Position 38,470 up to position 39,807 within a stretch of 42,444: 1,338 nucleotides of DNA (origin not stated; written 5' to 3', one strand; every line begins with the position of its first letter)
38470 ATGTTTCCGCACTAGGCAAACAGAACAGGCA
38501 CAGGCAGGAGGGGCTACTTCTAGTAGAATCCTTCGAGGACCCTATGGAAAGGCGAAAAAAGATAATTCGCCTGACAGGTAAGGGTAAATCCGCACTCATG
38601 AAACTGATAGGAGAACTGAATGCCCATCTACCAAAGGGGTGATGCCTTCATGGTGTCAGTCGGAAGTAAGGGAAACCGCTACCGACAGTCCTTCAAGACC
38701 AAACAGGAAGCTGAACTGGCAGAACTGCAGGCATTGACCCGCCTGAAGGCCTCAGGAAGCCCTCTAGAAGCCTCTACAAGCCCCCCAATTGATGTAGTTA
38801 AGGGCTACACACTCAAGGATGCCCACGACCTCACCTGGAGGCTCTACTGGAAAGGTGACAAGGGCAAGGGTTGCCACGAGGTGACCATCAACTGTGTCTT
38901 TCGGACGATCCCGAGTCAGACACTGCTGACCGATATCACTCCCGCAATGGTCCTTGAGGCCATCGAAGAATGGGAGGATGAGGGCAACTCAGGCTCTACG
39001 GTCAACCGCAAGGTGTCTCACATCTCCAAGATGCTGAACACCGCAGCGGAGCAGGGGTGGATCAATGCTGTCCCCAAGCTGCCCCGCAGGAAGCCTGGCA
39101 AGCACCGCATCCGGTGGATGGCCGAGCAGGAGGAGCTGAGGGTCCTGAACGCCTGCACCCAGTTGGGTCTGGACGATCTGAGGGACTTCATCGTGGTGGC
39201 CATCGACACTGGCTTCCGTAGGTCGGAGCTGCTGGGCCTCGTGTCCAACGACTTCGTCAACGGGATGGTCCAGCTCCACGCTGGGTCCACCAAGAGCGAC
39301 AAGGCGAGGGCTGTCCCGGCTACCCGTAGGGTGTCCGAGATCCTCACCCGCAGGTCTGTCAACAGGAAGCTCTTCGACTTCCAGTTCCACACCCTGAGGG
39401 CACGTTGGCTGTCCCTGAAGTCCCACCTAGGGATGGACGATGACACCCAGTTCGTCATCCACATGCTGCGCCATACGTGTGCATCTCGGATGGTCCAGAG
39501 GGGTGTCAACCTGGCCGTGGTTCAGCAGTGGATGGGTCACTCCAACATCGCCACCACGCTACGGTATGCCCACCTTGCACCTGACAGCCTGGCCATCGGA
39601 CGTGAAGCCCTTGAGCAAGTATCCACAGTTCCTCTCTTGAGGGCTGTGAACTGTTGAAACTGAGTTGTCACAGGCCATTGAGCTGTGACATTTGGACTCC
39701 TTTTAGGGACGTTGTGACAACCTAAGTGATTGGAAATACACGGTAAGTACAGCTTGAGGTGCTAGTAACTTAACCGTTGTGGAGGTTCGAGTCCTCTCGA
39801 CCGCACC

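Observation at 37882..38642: Divergent switch-like region: lone minus-strand gene, palindromic operator, MarR-like regulator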

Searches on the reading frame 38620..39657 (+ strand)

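Call 7: search_protein_families(library=pfam, proteins=[window:38620-39657:+], max_evalue=0.1)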
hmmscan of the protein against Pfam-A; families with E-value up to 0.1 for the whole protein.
window:38620-39657:+ (345 aa): 5 families
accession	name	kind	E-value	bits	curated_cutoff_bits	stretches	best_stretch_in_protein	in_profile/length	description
PF00589.27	Phage_integrase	-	6.1e-23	81.9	27.1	1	166-320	2-169/172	Phage integrase family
PF13102.12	Phage_int_SAM_5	-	7.5e-05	23.5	22.3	1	100-152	40-92/98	Phage integrase SAM-like domain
PF14657.12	Arm-DNA-bind_4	-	0.0068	16.4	22.3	1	21-43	21-43/47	Arm DNA-binding domain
PF22022.2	Phage_int_M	-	0.02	15.5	27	1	102-150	40-87/96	Phage integrase central domain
PF04864.19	Alliinase_C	-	0.073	12.4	22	1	214-280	219-283/363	Allinase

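Call 12: search_protein_families(library=phrogs, proteins=[window:38620-39657:+], max_evalue=0.01)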
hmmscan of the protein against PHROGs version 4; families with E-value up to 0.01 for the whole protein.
window:38620-39657:+ (345 aa): 9 families
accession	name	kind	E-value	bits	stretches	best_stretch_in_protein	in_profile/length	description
phrog_1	-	integration and excision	1.8e-53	183.7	1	8-327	122-443/611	integrase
phrog_216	-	integration and excision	1e-24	88.2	1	136-329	22-234/301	integrase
phrog_7269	-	integration and excision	3.2e-11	44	1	251-324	5-74/89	integrase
phrog_7685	-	integration and excision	7e-08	33.3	1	266-322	171-226/240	integrase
phrog_35951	-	unknown function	4e-06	28.2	1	276-324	19-67/97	-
phrog_37709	-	unknown function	1.4e-05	26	1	124-207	17-97/116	-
phrog_23271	-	unknown function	0.00012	22.9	1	281-318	12-49/67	-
phrog_23783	-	integration and excision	0.0041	18.1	0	103-157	102-153/162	integrase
phrog_25190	-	integration and excision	0.0044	18.3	1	251-331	23-101/109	integrase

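Call 94: search_protein_families(library=ncbifam, proteins=[window:38620-39657:+], max_evalue=0.01)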
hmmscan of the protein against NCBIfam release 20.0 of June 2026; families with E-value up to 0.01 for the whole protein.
window:38620-39657:+ (345 aa): 11 families
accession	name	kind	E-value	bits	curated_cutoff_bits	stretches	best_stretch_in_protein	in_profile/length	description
NF040815.2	recomb_XerA_Arch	equivalog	4.7e-24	85.4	220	1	105-323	37-258/263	site-specific tyrosine recombinase/integron integrase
TIGR02224.1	recomb_XerC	equivalog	2.4e-20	73.1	335.15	1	102-324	40-282/295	tyrosine recombinase XerC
TIGR02225.1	recomb_XerD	equivalog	1.8e-18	66.9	329.6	1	102-324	37-279/290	site-specific tyrosine recombinase XerD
NF001399.0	PRK00283.1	subfamily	7.9e-16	58.1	279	1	102-324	47-288/300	tyrosine recombinase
NF002331.0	PRK01287.1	subfamily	3e-09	36.3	371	2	280-322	273-315/365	site-specific tyrosine recombinase XerC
NF007371.0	PRK09871.1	subfamily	6.1e-09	35.7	222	1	276-317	131-172/198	tyrosine-type DNA invertase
NF003462.0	PRK05084.1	equivalog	5.9e-07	28.5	267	1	278-324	303-349/360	tyrosine recombinase XerS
TIGR02249.1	integrase_gron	subfamily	9.9e-07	28.4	265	1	279-319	260-300/315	integron integrase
NF011946.0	PRK15417.1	equivalog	7.1e-06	25.4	435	1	280-336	276-332/337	integron integrase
NF007370.0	PRK09870.1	subfamily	3e-05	23.8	221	1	280-317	140-177/200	tyrosine-type DNA invertase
NF047926.1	integrase_GmtZ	equivalog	0.0088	14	600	0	272-322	422-473/784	gamma-mobile-trio integrase GmtZ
